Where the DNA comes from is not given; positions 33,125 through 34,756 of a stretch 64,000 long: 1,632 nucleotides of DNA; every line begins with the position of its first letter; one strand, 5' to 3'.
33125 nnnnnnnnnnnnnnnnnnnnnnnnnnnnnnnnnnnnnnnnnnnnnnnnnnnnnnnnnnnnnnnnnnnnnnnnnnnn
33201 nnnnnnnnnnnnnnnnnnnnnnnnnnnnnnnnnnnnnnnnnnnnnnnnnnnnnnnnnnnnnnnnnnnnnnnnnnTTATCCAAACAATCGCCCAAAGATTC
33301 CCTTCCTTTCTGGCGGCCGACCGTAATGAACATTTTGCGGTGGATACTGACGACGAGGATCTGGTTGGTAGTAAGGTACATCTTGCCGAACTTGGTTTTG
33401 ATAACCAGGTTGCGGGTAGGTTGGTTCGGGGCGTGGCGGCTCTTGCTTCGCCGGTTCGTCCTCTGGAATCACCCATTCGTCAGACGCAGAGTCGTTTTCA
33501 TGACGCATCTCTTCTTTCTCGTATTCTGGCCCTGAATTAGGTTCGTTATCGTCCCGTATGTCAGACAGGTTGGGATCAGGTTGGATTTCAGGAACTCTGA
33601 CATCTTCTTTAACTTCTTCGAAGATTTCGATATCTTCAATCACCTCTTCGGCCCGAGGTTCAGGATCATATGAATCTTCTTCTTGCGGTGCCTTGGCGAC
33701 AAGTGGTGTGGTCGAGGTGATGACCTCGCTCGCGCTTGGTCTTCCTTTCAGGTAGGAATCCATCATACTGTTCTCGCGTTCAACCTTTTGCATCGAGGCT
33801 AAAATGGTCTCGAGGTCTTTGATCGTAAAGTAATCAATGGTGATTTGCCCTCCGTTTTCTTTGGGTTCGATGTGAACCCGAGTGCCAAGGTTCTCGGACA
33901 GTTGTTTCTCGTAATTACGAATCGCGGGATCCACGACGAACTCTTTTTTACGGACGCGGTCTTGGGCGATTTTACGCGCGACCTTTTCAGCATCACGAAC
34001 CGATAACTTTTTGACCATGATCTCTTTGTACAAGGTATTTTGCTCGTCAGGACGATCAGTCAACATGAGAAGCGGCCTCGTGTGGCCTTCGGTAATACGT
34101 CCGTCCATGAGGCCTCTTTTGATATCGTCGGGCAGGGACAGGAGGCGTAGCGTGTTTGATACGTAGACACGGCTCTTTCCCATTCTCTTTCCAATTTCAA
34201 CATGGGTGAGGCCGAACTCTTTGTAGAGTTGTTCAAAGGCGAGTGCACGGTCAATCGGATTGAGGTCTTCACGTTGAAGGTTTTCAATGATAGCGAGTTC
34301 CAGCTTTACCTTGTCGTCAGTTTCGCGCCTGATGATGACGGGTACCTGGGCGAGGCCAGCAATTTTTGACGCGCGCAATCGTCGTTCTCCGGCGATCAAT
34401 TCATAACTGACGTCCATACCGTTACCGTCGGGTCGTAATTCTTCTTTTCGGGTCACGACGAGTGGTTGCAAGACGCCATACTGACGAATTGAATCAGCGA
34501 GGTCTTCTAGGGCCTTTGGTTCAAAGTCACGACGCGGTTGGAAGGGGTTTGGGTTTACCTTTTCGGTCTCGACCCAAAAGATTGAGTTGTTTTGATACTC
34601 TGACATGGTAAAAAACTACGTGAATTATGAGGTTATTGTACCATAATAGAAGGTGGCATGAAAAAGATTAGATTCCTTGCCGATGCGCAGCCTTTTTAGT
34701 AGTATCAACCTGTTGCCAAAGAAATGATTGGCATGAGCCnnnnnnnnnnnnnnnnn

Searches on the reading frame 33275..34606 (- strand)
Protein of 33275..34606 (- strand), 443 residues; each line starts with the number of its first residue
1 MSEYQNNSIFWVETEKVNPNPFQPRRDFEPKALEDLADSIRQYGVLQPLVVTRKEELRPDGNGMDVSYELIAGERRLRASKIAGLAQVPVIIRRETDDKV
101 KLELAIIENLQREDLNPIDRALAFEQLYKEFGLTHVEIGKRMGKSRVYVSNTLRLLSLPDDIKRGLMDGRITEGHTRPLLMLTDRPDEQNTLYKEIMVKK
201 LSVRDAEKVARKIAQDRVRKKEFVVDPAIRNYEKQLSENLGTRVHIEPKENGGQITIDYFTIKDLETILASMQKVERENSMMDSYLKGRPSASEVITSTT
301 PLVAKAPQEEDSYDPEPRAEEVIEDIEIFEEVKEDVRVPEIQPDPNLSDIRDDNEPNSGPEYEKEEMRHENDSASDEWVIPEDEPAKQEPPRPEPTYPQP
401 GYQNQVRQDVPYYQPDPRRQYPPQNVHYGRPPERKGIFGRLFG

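Call 52: search_protein_families(library=pfam, proteins=[window:33275-34606:-], max_evalue=0.001)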
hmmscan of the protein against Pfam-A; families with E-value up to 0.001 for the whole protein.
window:33275-34606:- (443 aa): 4 families
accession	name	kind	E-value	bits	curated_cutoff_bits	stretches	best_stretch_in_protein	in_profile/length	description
PF17762.8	HTH_ParB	-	4.9e-31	107.3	22.6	1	113-214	1-101/102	ParB HTH domain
PF02195.25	ParB_N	-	1.9e-27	95.6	26.3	1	12-111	6-95/95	ParB N-terminal domain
PF23552.2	ParB_C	-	3.1e-10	39.8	23.8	1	226-271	2-48/50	ParB dimerisation domain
PF08535.16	KorB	-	0.00097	19.5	22.3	0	132-166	3-37/89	KorB domain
